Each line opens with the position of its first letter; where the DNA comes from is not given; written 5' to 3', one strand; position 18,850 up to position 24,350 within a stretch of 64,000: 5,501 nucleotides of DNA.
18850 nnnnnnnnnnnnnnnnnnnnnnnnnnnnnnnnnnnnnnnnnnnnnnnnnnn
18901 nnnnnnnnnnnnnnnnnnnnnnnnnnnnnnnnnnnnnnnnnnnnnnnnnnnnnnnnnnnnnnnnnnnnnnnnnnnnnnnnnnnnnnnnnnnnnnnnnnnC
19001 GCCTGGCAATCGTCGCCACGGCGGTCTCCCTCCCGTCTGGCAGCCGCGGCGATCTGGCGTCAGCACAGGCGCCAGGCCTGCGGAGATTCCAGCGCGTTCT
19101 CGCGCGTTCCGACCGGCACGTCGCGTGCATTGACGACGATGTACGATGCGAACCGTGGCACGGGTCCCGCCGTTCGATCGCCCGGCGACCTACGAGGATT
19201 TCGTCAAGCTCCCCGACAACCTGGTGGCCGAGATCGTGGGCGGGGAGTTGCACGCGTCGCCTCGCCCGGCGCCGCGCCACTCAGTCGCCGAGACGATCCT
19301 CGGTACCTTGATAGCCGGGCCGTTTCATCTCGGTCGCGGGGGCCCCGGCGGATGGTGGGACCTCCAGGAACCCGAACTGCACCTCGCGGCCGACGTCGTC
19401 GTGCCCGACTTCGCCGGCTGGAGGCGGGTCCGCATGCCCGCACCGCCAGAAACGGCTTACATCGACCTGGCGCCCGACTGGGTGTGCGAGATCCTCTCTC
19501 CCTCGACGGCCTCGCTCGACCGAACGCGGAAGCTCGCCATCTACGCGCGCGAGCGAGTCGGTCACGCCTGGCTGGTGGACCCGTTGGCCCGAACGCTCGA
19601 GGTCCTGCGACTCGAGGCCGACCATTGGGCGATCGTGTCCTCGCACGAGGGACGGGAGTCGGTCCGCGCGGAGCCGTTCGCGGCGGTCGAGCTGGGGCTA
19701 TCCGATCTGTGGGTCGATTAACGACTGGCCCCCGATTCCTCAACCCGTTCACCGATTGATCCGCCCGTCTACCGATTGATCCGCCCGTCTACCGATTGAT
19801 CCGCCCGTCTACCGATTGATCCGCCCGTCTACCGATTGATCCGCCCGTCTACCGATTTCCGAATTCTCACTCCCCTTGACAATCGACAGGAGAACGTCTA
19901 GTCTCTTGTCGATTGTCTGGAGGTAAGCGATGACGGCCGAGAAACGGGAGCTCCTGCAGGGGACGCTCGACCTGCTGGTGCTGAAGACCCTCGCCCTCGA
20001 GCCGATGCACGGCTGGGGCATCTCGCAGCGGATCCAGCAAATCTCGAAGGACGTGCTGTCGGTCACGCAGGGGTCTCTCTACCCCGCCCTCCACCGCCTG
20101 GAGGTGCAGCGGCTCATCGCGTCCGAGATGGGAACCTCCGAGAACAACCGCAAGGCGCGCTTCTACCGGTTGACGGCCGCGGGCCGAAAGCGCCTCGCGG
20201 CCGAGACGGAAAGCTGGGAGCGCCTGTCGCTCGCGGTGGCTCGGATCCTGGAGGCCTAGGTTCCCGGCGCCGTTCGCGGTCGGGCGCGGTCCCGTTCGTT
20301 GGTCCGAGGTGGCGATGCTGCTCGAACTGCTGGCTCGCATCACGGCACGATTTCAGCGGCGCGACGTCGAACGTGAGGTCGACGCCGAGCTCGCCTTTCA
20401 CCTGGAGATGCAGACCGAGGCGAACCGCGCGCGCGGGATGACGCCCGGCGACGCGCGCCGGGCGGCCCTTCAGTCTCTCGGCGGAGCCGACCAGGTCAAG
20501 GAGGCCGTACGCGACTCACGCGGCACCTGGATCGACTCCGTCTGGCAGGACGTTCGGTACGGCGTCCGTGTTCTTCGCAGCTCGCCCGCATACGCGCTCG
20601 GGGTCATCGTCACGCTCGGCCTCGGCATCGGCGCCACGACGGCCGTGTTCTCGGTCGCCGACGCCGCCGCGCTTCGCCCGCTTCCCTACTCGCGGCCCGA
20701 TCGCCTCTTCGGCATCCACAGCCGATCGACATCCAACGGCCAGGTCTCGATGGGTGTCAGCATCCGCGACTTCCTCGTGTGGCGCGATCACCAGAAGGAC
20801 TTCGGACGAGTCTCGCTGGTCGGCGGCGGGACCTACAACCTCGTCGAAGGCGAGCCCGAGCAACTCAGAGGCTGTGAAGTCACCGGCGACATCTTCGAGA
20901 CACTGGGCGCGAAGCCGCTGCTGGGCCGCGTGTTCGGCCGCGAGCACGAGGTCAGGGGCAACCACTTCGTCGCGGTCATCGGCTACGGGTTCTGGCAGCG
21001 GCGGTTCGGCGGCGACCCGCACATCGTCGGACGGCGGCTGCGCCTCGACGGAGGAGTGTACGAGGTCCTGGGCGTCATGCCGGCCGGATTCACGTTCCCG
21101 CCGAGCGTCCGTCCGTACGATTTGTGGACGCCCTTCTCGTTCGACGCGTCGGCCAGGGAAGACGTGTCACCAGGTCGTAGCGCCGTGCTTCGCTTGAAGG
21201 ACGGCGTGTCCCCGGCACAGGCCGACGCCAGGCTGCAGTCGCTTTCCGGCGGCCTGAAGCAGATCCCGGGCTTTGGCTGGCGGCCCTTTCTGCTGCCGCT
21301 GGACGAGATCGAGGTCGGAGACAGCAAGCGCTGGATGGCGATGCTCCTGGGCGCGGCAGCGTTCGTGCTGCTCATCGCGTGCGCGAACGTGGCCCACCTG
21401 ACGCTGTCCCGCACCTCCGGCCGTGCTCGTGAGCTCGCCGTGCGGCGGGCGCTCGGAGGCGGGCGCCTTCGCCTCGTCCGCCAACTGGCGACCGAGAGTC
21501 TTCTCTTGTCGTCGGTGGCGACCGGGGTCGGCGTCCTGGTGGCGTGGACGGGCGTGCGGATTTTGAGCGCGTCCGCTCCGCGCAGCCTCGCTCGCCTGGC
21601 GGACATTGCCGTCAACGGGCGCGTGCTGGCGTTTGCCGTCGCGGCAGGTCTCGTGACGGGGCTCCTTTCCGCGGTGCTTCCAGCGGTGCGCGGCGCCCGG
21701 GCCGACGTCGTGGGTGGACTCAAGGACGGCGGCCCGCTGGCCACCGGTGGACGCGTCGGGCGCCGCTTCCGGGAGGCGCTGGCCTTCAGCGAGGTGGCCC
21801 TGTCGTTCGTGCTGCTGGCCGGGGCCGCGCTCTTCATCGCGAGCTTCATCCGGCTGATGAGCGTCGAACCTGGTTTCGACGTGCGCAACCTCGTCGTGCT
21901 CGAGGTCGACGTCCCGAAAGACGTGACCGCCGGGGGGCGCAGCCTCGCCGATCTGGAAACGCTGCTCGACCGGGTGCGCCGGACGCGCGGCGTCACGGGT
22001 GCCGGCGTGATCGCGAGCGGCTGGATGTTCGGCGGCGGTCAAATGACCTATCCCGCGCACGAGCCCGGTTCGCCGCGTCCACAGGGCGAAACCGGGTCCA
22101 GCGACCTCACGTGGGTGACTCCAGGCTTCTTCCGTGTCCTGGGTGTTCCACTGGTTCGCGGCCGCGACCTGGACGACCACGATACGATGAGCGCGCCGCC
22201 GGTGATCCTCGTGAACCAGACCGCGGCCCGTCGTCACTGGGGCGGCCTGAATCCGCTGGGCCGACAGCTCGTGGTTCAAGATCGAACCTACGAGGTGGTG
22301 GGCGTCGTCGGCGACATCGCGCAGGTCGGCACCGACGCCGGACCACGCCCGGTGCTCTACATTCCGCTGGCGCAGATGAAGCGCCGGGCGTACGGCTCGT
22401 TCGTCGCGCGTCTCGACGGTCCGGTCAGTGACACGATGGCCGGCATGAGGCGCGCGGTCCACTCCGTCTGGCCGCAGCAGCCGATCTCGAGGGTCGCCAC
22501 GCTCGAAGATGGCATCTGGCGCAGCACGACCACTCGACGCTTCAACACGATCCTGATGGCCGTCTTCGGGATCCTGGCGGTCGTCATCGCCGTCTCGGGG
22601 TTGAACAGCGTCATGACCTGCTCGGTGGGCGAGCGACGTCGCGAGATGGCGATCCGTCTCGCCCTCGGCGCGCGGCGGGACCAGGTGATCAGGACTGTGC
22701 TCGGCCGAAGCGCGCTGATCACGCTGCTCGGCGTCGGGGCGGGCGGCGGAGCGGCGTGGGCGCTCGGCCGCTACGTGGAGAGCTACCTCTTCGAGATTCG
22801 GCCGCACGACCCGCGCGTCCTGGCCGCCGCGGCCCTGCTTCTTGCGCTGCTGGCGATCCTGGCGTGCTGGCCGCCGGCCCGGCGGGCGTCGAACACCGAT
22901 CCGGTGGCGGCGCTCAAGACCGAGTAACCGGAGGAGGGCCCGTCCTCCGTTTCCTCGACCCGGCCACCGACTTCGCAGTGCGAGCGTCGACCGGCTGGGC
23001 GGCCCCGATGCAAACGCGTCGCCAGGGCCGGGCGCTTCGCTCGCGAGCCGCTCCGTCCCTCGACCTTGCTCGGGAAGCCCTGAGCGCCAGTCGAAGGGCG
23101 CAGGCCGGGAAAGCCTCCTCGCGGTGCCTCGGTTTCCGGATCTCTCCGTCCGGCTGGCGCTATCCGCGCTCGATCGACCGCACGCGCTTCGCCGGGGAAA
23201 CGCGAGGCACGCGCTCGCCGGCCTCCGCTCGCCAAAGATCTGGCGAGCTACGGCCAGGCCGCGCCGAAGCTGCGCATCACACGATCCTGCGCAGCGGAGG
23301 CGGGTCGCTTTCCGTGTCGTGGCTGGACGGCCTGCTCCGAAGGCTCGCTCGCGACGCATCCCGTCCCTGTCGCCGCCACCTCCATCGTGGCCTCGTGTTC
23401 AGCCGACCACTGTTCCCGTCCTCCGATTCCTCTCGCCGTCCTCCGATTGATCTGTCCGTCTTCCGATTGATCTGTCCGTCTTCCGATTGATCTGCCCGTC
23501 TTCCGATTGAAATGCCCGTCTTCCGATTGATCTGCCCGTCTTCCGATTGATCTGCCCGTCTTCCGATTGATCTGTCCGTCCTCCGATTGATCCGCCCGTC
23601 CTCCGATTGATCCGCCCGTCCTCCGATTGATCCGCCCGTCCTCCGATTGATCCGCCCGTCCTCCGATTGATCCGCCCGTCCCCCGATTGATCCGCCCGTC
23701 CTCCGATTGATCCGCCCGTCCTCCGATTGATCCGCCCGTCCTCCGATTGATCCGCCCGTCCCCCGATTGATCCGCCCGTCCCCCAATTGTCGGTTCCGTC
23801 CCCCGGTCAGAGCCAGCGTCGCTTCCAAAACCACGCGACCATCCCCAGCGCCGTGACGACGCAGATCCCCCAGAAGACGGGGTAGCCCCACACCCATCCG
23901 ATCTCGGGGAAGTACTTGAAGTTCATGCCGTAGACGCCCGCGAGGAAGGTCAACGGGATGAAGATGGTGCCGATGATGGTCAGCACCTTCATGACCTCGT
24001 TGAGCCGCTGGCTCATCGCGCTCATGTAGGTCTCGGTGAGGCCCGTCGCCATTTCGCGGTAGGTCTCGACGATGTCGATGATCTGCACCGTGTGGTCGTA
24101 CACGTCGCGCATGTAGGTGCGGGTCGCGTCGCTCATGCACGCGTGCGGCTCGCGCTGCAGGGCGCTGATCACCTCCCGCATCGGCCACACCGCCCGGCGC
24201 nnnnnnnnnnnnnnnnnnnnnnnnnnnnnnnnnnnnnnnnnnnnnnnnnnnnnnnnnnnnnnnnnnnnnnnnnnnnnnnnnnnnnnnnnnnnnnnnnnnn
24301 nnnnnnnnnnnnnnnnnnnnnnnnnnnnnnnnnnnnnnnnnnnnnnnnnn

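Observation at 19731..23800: Two homologous 20-bp satellite arrays bracket the PadR-permease cassette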

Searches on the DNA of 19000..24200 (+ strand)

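Call 69: search_rna_families(source=window, start=19000, end=24200, threshold=evalue, max_evalue=1)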
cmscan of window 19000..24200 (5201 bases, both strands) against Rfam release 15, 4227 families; matches with E-value up to 1: 2.
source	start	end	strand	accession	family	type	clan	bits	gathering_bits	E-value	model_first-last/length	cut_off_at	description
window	19110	19176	-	RF03934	mir-m107-1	Gene; miRNA;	-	28.1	83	0.044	1-65/65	no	mir-m107-1 microRNA precursor family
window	21292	21360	+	RF00312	snoZ206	Gene; snRNA; snoRNA; CD-box;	-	25.7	50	0.18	1-129/129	no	Small nucleolar RNA Z206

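Call 82: search_dna_similar(query=window:23560-23800:+, collection=plasmids, mode=distant, max_evalue=0.001, max_rows=10)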
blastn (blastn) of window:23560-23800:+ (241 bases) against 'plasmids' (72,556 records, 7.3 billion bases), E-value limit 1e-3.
No match.

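Call 83: search_dna_similar(query=window:23560-23800:+, collection=phages, mode=distant, max_evalue=0.001, max_rows=10)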
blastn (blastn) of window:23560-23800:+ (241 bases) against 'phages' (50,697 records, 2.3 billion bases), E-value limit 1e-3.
No match.

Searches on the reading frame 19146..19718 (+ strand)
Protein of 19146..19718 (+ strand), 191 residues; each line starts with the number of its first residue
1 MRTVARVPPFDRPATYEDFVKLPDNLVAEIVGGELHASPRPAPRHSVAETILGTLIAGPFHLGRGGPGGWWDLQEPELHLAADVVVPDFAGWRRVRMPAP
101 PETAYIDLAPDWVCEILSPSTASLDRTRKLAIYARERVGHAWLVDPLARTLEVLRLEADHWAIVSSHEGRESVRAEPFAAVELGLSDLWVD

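Call 17: search_protein_families(library=pfam, proteins=[window:19146-19718:+])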
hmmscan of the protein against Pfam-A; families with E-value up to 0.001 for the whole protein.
window:19146-19718:+ (191 aa): 1 family
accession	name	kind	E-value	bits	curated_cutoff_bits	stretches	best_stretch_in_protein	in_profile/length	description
PF05685.18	Uma2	-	1.2e-22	80.7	27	1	17-182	2-166/172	Putative restriction endonuclease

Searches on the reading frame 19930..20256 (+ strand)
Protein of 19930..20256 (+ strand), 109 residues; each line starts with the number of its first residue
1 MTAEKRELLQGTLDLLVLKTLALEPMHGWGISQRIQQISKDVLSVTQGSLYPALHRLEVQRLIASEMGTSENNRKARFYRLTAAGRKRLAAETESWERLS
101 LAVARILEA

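Call 16: find_encoding_contigs(protein=window:19930-20256:+, flank=6000, max_places=10)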
Protein window:19930-20256:+ (109 aa): no gene with exactly this product is on record in the collection.

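Call 17: search_protein_families(library=pfam, proteins=[window:19930-20256:+])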
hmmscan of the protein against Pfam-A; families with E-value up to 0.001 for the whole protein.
window:19930-20256:+ (109 aa): 1 family
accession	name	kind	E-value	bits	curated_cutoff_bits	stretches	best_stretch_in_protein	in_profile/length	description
PF03551.20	PadR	-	4.8e-20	71.8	27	1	17-90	1-74/75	Transcriptional regulator PadR-like family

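Call 60: find_homologous_proteins(query=window:19930-20256:+, max_evalue=1e-30)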
Query window:19930-20256:+ (109 aa): 6461 proteins with E <= 1e-30 among 8000 candidates; the best 120 are listed.
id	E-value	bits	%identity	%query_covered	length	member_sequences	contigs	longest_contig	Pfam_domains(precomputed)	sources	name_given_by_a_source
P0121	2.9e-61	221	100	100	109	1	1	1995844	PF03551.21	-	-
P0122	5.9e-59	214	94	100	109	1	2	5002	PF03551.21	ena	-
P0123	1.9e-57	209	93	100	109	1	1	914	PF03551.21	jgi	jgi:PadR family transcriptional regulator, regulatory protein PadR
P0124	1.7e-55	203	88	99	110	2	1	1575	PF03551.21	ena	-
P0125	1.8e-54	200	90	98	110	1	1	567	PF03551.21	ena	-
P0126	4.3e-54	198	87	99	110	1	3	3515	PF03551.21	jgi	jgi:transcriptional regulator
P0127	6.0e-54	198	86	100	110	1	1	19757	PF03551.21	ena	-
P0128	6.5e-54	198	90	95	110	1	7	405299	PF03551.21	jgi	jgi:transcriptional regulator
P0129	6.8e-54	198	89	96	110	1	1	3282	PF03551.21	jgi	jgi:PadR family transcriptional regulator, regulatory protein PadR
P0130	2.0e-53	196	85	100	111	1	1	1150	PF03551.21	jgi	jgi:transcriptional regulator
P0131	4.5e-53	195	89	95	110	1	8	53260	PF03551.21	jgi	jgi:transcriptional regulator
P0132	1.1e-52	194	88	95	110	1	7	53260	PF03551.21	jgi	jgi:transcriptional regulator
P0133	1.1e-52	194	88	95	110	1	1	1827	PF03551.21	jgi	jgi:transcriptional regulator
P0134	1.3e-52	194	88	95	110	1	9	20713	PF03551.21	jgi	jgi:transcriptional regulator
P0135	1.4e-52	194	88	95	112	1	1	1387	PF03551.21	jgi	jgi:PadR family transcriptional regulator, regulatory protein PadR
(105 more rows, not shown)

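Call 61: find_encoding_contigs(protein=P0122, flank=5000, max_places=4)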
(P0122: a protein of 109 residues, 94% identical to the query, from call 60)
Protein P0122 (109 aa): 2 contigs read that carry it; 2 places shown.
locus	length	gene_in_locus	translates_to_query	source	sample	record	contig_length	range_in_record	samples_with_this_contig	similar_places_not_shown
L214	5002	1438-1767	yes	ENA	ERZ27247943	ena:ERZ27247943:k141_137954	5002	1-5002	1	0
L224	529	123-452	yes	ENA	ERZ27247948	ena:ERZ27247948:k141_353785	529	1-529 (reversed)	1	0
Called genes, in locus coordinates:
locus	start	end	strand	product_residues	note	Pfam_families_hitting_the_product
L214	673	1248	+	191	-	PF05685:Uma2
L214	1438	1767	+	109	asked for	PF03551:PadR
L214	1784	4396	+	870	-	PF12704:MacB_PCD, PF02687:FtsX, PF12704:MacB_PCD, PF02687:FtsX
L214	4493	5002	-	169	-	?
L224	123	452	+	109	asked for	PF03551:PadR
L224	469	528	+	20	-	?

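Call 62: find_encoding_contigs(protein=P0128, flank=5000, max_places=6)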
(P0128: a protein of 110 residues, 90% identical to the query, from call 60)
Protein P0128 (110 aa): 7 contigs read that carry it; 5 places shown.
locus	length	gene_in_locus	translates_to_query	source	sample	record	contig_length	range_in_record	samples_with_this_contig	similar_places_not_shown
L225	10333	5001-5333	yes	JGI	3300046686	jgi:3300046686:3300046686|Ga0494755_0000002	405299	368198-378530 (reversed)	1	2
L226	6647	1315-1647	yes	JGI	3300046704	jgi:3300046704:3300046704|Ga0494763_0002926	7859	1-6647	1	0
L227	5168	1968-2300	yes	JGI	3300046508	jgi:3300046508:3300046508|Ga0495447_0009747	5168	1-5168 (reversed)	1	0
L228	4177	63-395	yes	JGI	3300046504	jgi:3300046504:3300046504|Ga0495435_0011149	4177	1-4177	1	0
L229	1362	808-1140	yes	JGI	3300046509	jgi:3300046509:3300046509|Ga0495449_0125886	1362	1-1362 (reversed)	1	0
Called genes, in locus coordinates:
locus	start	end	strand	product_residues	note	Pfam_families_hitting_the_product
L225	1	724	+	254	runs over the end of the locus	PF12844:HTH_19 (weak), PF13560:HTH_31 (weak), PF13413:HTH_25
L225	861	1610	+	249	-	PF01975:SurE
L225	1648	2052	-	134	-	PF01878:EVE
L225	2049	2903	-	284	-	-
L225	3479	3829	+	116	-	PF02311:AraC_binding (weak), PF07883:Cupin_2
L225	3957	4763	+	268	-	PF02517:Rce1-like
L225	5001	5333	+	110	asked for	PF03551:PadR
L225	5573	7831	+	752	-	PF13520:AA_permease_2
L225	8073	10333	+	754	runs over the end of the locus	PF13520:AA_permease_2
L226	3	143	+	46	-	?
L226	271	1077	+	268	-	PF02517:Rce1-like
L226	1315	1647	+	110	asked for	PF03551:PadR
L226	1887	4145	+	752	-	PF13520:AA_permease_2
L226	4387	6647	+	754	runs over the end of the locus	PF13520:AA_permease_2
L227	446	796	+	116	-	PF02311:AraC_binding (weak), PF07883:Cupin_2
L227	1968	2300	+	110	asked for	PF03551:PadR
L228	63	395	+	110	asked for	PF03551:PadR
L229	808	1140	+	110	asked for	PF03551:PadR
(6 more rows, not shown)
